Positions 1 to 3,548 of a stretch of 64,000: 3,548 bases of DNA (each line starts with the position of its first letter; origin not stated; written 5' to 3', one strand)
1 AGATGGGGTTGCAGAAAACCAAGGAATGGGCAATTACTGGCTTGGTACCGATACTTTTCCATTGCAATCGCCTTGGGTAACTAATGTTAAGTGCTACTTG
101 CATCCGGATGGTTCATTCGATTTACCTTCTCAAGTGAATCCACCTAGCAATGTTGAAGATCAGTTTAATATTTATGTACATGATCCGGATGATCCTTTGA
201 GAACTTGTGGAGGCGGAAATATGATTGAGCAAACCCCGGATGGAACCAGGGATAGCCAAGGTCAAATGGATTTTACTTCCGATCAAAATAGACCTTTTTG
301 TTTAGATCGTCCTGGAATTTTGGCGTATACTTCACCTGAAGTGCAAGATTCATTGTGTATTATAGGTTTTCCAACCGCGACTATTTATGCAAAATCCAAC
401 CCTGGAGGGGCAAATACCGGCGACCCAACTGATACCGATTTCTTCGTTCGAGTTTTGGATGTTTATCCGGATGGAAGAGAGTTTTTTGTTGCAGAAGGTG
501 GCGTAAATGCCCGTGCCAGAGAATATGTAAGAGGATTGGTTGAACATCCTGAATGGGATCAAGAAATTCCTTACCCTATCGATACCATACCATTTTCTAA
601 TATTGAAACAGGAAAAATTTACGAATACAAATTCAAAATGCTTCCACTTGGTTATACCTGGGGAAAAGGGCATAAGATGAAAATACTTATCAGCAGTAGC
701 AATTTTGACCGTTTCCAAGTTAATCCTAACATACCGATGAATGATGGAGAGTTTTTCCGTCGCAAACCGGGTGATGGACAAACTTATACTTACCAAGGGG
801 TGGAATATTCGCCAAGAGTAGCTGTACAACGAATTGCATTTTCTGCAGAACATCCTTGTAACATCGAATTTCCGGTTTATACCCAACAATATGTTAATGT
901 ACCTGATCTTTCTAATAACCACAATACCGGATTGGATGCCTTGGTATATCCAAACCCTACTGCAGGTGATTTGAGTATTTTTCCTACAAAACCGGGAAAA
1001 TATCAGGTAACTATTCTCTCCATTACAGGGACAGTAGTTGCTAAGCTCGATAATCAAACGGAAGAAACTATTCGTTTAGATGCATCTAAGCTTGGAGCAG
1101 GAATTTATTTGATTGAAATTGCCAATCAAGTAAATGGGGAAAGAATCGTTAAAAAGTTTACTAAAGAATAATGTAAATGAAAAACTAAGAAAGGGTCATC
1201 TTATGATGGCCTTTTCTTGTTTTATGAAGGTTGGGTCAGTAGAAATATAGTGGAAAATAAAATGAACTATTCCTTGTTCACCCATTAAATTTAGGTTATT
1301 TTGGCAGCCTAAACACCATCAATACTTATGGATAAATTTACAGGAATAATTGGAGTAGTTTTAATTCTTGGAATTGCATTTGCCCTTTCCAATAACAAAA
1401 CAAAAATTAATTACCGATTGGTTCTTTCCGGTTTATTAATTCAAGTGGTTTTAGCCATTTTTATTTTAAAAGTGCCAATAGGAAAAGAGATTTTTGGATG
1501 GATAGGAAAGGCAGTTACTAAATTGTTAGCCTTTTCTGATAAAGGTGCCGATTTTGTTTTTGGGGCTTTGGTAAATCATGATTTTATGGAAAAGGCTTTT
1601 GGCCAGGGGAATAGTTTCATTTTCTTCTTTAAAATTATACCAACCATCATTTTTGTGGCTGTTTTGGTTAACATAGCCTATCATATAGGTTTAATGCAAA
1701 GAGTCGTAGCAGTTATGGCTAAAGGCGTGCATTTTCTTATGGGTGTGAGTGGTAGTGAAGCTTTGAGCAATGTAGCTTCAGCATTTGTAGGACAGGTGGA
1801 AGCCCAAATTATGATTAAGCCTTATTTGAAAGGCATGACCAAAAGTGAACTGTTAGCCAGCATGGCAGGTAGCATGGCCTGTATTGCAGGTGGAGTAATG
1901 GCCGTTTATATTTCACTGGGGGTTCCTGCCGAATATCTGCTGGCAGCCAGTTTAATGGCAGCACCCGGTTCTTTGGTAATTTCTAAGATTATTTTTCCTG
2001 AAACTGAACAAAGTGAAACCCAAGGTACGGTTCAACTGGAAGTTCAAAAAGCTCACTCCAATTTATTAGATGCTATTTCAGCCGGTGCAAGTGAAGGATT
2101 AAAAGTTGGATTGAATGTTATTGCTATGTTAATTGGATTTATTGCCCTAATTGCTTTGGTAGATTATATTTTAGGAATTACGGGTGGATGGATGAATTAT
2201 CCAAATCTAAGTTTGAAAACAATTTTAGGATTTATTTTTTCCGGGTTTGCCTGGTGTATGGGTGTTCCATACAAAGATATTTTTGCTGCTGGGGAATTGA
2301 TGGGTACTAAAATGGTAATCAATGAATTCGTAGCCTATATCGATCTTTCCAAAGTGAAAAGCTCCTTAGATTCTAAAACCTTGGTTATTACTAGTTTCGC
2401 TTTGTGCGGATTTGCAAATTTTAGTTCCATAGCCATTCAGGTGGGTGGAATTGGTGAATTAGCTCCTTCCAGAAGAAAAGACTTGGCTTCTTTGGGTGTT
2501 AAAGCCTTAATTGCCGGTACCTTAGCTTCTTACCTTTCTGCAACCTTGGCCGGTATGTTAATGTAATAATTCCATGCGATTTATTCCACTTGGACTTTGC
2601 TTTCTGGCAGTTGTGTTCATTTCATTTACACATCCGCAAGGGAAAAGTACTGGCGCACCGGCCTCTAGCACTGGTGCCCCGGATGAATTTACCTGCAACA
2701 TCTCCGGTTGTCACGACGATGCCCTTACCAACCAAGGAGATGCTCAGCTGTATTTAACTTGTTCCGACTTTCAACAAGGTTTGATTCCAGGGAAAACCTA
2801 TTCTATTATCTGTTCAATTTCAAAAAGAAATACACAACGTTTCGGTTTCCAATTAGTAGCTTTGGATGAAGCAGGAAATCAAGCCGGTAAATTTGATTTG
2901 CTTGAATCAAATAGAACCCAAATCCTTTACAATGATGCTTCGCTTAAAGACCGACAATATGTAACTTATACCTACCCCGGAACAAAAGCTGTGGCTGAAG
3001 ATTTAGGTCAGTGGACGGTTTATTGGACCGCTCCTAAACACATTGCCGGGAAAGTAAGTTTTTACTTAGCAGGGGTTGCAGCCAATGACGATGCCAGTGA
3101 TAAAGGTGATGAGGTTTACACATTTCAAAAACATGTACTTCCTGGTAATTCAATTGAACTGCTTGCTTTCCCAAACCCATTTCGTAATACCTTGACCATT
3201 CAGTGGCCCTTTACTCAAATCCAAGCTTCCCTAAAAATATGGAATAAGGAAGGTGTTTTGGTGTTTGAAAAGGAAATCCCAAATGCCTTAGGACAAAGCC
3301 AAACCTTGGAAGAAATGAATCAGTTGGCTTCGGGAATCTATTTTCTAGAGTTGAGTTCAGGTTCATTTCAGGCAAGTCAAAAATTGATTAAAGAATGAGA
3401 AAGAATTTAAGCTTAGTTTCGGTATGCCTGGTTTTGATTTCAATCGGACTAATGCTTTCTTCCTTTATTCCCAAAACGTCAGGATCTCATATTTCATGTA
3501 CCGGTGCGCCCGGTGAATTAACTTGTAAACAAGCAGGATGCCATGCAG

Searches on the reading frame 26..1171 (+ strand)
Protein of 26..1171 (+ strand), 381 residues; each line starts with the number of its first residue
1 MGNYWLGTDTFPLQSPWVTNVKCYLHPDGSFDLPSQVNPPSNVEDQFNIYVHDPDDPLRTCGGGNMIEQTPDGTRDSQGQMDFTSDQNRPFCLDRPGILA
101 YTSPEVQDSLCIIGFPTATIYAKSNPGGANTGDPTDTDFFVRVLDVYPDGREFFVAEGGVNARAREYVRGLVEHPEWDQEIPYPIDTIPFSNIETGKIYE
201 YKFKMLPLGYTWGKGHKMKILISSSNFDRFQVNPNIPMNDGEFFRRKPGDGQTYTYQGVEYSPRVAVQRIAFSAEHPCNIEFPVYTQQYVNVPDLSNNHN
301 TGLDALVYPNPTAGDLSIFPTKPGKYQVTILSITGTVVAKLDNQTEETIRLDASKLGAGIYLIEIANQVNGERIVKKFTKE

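Call 104: search_protein_families(library=pfam, proteins=[window:26-1171:+], max_evalue=0.00001)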
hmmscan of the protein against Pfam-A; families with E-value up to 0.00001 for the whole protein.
window:26-1171:+ (381 aa): 2 families
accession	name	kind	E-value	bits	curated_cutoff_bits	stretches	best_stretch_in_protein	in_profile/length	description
PF08530.16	PepX_C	-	1.3e-19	71.4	22.5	1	42-257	30-208/217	X-Pro dipeptidyl-peptidase C-terminal non-catalytic domain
PF18962.6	Por_Secre_tail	-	1.2e-11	45.2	27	1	307-370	1-67/75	Secretion system C-terminal sorting domain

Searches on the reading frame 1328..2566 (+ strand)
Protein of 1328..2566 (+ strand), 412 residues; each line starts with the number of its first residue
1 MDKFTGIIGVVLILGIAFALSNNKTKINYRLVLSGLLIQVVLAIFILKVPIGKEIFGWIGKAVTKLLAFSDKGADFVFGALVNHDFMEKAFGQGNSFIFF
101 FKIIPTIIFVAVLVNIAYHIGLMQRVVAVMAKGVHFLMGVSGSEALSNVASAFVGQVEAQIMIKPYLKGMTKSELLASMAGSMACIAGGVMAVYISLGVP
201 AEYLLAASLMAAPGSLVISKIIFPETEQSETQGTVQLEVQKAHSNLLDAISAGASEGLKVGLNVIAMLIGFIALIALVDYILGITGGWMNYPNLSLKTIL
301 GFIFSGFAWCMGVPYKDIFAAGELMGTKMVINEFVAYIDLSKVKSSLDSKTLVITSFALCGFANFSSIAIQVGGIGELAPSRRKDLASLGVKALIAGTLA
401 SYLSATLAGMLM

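Call 104: search_protein_families(library=pfam, proteins=[window:1328-2566:+], max_evalue=0.00001)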
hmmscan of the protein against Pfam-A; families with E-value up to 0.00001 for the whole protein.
window:1328-2566:+ (412 aa): 3 families
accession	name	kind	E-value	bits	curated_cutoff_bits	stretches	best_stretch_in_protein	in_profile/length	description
PF07662.18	Nucleos_tra2_C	-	1.1e-79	267.6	32.3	1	203-409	1-213/213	Na+ dependent nucleoside transporter C-terminus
PF01773.25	Nucleos_tra2_N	-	7.2e-26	91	27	1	8-81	1-74/74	Na+ dependent nucleoside transporter N-terminus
PF07670.19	Gate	-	2.6e-13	50.8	29.6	1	100-198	1-101/104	Nucleoside recognition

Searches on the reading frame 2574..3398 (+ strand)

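Call 104: search_protein_families(library=pfam, proteins=[window:2574-3398:+], max_evalue=0.00001)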
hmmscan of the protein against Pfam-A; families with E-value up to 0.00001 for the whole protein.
window:2574-3398:+ (274 aa): 1 family
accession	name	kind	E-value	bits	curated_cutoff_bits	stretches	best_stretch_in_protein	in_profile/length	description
PF18962.6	Por_Secre_tail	-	3.1e-09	37.4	27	1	199-272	2-74/75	Secretion system C-terminal sorting domain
